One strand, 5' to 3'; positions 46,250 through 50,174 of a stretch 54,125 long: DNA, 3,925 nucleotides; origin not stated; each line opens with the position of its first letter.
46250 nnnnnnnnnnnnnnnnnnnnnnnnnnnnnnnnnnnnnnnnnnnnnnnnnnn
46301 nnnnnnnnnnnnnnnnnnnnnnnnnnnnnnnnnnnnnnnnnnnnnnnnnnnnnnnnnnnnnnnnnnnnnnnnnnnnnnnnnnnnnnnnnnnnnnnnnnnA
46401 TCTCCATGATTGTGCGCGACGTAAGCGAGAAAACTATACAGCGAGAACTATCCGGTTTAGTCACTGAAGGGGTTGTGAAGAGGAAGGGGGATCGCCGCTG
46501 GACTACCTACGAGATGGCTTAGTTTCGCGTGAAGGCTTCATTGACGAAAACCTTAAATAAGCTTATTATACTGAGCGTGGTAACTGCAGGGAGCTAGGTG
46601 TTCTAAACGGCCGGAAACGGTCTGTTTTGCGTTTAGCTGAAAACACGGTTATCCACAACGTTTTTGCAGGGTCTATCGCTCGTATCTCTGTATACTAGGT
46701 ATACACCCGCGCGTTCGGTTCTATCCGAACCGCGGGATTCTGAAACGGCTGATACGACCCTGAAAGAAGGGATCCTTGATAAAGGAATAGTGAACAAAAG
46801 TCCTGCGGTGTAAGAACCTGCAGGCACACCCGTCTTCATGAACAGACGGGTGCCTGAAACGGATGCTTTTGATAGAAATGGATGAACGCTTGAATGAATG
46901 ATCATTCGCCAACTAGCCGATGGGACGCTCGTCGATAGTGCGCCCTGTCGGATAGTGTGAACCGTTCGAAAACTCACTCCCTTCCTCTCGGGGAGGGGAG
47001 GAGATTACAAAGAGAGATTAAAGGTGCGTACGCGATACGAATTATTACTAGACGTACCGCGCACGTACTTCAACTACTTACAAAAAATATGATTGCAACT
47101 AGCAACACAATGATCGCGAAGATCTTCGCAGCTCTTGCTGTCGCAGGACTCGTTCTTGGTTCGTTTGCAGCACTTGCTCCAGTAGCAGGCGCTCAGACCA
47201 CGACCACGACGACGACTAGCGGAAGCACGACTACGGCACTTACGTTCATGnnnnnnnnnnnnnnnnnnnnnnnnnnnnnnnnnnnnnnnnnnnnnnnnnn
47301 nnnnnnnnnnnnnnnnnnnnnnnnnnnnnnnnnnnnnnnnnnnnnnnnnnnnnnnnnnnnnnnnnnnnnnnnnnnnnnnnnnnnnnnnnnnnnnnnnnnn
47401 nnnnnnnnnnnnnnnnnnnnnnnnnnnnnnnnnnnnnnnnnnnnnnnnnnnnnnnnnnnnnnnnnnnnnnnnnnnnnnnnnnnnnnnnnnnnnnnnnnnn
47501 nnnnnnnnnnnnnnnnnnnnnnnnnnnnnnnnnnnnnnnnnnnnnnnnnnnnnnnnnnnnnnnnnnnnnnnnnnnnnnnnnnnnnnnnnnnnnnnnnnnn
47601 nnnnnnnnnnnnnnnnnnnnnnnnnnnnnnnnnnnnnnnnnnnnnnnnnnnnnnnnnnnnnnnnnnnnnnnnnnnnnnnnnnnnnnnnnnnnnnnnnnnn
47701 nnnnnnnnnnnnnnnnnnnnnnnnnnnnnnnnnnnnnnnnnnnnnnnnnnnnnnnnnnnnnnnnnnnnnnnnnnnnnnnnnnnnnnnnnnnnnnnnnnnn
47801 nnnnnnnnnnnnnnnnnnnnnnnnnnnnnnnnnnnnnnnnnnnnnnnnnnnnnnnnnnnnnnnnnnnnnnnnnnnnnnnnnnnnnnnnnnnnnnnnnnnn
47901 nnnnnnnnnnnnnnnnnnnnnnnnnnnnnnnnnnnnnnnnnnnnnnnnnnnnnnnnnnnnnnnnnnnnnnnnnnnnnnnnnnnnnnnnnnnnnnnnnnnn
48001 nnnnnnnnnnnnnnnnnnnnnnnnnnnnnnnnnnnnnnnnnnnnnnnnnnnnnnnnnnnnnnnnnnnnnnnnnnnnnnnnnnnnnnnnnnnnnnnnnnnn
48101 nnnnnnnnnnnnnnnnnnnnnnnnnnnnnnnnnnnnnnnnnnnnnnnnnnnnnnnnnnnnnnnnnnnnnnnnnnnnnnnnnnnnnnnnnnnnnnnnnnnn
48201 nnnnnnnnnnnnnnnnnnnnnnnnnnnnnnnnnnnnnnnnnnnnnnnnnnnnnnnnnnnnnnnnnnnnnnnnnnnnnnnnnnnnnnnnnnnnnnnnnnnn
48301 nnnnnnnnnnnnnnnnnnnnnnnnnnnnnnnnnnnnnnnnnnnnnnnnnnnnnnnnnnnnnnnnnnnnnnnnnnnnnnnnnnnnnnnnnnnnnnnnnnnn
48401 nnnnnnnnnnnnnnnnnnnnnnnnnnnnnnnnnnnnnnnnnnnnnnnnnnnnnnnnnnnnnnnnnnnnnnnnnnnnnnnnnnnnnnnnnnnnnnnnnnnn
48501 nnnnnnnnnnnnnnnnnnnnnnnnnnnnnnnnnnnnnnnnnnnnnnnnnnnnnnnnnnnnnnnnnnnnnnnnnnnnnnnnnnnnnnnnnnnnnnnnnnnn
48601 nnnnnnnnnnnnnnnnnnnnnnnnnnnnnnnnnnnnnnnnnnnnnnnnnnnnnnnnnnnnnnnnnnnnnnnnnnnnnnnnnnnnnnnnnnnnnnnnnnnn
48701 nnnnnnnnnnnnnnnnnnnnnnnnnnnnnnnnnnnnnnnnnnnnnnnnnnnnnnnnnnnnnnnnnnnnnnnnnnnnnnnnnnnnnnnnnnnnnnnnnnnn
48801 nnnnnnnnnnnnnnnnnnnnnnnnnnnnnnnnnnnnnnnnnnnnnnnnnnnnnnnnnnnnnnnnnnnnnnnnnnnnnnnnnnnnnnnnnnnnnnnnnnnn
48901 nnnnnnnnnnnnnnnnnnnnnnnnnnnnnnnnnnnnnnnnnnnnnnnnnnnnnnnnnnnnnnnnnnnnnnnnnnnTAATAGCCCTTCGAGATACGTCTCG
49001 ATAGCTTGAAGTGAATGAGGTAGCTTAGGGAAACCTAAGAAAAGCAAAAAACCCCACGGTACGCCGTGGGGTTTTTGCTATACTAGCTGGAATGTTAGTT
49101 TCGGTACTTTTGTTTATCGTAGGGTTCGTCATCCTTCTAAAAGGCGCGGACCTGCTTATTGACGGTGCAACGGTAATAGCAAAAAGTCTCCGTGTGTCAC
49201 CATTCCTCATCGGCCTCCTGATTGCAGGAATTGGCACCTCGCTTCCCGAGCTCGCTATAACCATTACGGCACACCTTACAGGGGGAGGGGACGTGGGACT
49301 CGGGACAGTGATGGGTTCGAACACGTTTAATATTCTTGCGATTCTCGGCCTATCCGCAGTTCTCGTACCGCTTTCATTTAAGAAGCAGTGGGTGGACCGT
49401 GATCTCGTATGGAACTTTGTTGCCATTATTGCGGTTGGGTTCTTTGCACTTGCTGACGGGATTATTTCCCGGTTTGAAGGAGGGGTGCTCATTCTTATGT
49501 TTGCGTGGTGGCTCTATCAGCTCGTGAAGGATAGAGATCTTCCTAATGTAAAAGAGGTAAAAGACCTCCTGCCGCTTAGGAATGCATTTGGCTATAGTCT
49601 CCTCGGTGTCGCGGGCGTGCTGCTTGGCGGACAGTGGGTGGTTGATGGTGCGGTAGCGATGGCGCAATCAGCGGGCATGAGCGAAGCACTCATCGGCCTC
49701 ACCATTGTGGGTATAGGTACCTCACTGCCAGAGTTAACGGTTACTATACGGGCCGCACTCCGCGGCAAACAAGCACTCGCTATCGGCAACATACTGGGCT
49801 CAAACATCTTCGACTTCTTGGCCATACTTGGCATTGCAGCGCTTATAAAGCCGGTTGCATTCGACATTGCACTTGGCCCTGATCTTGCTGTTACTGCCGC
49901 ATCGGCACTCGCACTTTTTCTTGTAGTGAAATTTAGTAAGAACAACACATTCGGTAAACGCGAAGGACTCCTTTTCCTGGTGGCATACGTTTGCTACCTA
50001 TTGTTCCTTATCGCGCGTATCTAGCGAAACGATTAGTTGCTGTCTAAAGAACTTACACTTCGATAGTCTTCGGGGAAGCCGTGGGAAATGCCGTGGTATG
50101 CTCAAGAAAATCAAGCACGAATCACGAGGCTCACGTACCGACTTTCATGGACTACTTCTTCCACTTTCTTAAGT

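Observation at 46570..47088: ~500-nt non-coding leader packed with hairpins and repeated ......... modules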

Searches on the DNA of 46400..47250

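Call 4: search_rna_families(source=window, start=46400, end=47250, threshold=evalue, max_evalue=10, show_alignments=3)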
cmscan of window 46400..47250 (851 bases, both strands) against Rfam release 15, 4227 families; matches with E-value up to 10: 3.
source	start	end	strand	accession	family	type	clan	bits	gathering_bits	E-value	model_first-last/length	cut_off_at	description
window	46879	46908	-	RF01102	PK1-TEV_CVMV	Cis-reg; leader;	-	17.4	40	8.3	1-37/37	no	5'-leader pseudoknot of TEV/CVMV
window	46931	47020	+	RF00062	HgcC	Gene;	-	17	50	0.22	1-130/130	no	HgcC family RNA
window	47015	47076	-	RF03594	mir-3817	Gene; miRNA;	-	16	90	5.5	1-89/89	no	mir-3817 microRNA precursor family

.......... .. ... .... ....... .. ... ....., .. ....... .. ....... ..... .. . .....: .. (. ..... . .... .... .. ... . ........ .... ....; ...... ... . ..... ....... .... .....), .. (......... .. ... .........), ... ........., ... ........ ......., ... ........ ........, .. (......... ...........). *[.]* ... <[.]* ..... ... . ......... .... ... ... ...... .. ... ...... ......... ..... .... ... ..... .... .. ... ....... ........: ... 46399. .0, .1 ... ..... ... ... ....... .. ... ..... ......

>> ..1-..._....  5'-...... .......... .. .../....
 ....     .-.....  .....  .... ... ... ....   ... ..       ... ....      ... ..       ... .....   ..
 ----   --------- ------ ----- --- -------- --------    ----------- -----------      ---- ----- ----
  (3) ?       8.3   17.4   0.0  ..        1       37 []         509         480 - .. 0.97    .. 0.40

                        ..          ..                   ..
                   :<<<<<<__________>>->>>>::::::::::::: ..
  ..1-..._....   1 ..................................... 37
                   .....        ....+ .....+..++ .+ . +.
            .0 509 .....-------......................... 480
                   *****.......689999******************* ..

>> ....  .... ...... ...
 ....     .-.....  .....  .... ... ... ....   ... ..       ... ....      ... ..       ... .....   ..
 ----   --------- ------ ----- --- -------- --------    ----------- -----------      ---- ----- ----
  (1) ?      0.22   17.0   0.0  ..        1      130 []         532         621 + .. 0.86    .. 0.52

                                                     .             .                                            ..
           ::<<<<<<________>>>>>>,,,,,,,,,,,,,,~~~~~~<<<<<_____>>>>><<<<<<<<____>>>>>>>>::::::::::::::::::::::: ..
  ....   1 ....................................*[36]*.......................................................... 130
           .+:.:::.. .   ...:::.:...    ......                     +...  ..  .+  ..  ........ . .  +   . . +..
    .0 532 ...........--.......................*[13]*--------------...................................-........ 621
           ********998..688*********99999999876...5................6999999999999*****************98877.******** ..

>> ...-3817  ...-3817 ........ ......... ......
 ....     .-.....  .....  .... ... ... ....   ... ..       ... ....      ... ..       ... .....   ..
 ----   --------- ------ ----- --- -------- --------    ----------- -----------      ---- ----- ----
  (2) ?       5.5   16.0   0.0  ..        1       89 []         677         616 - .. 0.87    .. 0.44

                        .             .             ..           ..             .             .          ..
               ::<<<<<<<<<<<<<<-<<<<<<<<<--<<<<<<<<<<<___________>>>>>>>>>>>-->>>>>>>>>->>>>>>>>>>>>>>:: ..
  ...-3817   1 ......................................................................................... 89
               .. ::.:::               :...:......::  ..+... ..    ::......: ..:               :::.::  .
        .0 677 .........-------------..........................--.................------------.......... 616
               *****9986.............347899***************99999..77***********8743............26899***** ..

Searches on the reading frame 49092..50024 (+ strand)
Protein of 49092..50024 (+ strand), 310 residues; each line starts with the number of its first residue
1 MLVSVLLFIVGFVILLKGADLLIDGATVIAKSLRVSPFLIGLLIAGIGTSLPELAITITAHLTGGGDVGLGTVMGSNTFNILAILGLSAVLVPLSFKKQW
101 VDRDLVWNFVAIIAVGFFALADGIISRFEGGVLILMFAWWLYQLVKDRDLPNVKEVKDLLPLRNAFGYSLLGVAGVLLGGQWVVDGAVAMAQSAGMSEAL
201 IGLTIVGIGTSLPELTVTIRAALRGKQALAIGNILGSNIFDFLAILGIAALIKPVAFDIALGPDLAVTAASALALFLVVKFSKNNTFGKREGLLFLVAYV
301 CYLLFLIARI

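Call 9: search_protein_families(library=pfam, proteins=[window:49092-50024:+], max_evalue=0.01)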
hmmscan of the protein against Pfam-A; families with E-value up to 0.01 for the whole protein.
window:49092-50024:+ (310 aa): 1 family
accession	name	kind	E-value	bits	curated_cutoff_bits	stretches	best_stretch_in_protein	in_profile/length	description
PF01699.29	Na_Ca_ex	-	9e-58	195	24.9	2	4-142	2-147/151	Sodium/calcium exchanger protein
